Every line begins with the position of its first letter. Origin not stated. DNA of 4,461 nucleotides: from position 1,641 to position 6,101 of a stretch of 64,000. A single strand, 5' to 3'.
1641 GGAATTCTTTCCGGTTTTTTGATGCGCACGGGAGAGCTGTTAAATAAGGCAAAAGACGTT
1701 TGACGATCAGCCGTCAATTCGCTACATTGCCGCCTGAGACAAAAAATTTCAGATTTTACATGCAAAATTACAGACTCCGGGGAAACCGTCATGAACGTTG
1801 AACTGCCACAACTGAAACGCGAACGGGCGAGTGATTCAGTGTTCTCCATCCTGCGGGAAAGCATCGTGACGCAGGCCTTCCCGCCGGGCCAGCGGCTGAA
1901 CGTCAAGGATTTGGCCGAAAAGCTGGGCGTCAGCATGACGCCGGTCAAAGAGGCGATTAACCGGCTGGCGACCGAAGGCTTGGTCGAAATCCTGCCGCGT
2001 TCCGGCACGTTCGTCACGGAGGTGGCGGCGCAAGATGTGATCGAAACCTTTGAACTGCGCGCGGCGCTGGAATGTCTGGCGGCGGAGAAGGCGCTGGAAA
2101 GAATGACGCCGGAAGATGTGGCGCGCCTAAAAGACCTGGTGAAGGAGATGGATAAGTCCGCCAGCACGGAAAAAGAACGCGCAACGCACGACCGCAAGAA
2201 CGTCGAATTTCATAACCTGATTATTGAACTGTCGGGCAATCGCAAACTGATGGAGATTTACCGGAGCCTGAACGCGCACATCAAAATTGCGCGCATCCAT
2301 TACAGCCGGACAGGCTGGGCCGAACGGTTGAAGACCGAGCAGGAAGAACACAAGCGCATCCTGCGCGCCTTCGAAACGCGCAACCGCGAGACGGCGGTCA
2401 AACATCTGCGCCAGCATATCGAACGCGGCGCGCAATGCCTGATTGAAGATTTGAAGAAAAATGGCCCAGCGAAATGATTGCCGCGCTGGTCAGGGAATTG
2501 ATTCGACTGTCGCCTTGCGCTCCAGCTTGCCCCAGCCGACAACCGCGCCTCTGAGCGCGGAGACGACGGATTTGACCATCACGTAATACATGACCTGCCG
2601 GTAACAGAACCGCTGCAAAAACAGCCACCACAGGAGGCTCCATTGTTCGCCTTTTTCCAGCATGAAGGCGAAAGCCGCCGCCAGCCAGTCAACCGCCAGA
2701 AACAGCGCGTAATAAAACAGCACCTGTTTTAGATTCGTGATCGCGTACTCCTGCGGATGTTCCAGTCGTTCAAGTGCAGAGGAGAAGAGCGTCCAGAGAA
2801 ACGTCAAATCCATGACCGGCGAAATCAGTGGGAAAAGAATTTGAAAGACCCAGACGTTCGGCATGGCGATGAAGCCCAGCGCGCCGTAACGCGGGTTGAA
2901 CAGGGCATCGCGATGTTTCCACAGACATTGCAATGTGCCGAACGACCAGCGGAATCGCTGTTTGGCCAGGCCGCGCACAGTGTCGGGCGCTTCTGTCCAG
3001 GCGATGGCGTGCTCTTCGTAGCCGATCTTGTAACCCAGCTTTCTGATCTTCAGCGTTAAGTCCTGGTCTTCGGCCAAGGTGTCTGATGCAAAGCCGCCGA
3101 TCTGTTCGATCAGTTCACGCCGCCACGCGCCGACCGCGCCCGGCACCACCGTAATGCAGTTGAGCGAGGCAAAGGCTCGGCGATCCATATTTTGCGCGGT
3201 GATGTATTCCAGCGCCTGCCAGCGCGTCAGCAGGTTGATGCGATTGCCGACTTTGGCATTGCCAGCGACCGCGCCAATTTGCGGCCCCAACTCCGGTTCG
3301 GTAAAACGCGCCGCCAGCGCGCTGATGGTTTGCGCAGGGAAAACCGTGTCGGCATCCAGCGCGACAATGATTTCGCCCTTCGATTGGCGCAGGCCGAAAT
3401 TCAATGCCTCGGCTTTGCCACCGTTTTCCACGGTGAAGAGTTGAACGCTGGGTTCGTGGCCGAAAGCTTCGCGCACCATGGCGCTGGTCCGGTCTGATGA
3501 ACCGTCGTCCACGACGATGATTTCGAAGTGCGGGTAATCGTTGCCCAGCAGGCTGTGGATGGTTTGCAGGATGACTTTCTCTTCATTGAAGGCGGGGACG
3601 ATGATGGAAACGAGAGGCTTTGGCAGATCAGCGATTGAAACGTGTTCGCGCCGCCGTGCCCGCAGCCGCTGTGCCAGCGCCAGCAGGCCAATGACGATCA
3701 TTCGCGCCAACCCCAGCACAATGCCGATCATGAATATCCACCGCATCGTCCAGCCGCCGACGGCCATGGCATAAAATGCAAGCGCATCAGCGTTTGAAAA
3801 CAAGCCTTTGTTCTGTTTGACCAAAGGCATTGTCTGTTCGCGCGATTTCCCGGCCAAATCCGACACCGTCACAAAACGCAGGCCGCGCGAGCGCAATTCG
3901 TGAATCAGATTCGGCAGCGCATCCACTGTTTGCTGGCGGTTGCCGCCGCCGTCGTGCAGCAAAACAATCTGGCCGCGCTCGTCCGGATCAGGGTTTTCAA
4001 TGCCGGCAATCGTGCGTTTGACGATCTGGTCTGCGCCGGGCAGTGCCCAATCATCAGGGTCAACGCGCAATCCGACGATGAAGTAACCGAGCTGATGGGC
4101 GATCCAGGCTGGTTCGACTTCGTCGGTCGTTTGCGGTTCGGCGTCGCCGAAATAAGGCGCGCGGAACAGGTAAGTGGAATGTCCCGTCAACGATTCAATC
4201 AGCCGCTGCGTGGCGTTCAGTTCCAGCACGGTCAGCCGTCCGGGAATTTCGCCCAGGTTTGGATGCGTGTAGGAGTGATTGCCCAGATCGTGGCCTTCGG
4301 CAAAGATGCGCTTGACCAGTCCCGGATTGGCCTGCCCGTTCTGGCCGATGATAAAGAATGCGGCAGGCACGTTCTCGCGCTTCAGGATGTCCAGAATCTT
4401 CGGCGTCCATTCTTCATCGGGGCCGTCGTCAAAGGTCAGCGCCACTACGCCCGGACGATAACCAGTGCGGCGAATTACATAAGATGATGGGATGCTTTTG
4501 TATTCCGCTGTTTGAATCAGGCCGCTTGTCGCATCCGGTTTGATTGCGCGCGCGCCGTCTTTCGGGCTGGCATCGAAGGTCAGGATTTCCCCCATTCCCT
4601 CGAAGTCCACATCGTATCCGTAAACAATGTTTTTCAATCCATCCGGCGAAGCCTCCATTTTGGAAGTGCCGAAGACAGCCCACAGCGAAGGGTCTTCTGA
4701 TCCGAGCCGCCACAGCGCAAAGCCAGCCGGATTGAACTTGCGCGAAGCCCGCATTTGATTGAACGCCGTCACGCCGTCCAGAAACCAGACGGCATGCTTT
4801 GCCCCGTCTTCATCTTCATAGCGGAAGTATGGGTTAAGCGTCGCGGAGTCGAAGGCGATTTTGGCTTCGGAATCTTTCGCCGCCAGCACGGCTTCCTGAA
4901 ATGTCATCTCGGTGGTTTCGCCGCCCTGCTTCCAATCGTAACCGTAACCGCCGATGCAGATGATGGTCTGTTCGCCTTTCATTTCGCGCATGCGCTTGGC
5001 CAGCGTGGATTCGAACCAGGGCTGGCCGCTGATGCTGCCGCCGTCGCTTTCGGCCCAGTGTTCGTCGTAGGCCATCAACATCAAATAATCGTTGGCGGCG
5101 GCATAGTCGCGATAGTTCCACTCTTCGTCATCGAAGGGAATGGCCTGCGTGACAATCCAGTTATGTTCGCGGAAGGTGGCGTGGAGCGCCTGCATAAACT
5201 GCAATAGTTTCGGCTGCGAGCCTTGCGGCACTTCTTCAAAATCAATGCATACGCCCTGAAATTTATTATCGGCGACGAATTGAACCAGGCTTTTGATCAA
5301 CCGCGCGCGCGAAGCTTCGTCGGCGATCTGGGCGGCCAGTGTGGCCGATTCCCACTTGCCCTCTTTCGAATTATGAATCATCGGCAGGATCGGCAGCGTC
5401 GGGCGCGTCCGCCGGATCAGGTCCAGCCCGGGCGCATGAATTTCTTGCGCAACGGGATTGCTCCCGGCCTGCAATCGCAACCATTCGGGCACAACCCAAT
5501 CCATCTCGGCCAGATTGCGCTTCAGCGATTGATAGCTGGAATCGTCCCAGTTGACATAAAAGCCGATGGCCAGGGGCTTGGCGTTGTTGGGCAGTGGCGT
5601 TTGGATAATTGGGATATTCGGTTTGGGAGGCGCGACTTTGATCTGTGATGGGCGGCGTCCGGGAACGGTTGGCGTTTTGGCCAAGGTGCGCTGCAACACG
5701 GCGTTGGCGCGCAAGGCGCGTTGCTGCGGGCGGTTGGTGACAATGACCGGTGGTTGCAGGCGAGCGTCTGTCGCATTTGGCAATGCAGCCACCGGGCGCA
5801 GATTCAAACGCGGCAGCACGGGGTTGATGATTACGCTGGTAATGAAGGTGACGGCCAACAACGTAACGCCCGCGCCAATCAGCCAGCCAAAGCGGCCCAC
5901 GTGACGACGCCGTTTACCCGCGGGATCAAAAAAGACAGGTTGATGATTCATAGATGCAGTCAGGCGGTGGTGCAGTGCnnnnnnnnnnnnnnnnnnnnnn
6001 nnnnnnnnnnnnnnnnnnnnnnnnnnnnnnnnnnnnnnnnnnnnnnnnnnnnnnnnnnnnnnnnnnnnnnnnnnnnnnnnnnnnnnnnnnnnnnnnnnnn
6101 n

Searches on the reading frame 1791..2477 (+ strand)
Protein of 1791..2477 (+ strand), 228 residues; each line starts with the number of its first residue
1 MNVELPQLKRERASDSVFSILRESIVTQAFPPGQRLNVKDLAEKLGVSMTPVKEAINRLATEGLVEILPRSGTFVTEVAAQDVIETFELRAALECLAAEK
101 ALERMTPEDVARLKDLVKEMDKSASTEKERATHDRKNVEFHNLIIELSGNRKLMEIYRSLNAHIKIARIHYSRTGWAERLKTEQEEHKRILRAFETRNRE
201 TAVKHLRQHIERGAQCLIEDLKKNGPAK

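Call 9: search_protein_families(library=pfam, proteins=[window:1791-2477:+], max_evalue=0.001)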
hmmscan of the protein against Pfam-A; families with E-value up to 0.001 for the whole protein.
window:1791-2477:+ (228 aa): 7 families
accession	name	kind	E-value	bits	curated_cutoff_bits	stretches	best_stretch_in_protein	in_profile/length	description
PF07729.17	FCD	-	9.7e-26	91.1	24.3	1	85-211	1-124/125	FCD domain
PF00392.27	GntR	-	6e-21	74.3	27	1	15-75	3-64/64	Bacterial regulatory proteins, gntR family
PF13412.12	HTH_24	-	1.6e-05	24.9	21.9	1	35-66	17-48/48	Winged helix-turn-helix DNA-binding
PF01325.25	Fe_dep_repress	-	2.2e-05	25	26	1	37-72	24-59/60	Iron dependent repressor, N-terminal DNA binding domain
PF01978.25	TrmB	-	0.00014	22.1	25.6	1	35-71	22-58/68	Sugar-specific transcriptional regulator TrmB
PF13545.12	HTH_Crp_2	-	0.00024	21.4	27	0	36-67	23-54/70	Crp-like helix-turn-helix domain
PF01726.22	LexA_DNA_bind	-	0.00057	20.1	23.7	0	15-69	9-60/65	LexA DNA binding domain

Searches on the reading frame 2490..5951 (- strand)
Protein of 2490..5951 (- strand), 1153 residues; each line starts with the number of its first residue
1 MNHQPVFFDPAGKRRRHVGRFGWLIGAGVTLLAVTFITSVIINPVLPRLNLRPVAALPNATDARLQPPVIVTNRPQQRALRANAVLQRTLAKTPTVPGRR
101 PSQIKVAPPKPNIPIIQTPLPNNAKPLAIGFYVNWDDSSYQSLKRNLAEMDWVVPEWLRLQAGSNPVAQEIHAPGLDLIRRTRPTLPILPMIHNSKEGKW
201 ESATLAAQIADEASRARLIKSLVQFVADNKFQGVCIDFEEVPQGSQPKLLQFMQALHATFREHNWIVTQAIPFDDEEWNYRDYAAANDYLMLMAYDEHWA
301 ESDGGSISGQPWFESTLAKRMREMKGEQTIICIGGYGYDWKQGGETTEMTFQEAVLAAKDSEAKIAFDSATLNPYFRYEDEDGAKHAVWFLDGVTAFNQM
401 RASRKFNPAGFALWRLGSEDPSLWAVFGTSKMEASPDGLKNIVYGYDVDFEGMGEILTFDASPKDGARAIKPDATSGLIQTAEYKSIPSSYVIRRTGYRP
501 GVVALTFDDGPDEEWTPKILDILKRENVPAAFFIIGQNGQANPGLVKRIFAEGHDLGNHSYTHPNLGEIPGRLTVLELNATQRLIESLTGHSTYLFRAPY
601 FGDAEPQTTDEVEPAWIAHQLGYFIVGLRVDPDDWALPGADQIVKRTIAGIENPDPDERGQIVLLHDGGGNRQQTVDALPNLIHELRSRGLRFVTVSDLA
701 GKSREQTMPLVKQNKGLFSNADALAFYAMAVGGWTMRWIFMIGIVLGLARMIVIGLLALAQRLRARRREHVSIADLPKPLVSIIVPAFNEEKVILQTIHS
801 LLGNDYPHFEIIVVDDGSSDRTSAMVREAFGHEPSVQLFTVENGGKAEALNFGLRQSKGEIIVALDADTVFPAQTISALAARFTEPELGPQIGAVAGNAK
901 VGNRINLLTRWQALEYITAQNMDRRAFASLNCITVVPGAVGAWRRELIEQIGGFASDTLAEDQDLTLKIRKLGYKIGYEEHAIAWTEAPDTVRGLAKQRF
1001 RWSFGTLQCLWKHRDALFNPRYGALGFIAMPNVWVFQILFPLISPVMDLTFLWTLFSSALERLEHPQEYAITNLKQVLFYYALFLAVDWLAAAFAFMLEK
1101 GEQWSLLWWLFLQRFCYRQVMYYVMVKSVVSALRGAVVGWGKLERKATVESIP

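Call 9: search_protein_families(library=pfam, proteins=[window:2490-5951:-], max_evalue=0.001)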
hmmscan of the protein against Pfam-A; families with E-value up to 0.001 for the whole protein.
window:2490-5951:- (1153 aa): 8 families
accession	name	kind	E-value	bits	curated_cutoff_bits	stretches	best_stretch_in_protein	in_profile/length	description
PF13641.12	Glyco_tranf_2_3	-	4.7e-34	118.8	27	1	779-1005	2-230/230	Glycosyltransferase like family 2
PF00535.33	Glycos_transf_2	-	3.5e-32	112.1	23.3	1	782-924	1-140/168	Glycosyl transferase family 2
PF01522.26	Polysacc_deac_1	-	1.3e-31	109.5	23.1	1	500-600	6-105/124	Polysaccharide deacetylase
PF13632.12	Glyco_trans_2_3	-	5.6e-20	72.4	27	1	861-1054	1-186/198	Glycosyl transferase family group 2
PF13506.12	Glyco_transf_21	-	5e-16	59.1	21.7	1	846-1003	18-173/174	Glycosyl transferase family 21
PF00704.34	Glyco_hydro_18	-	6.1e-14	52.8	29.6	1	181-417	60-315/317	Glycosyl hydrolases family 18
PF03142.21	Chitin_synth_2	-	1.1e-05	24.7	27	0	853-945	196-286/527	Chitin synthase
PF10111.15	Glyco_tranf_2_2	-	4.6e-05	23.5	27.3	1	782-878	1-101/276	Glycosyltransferase like family 2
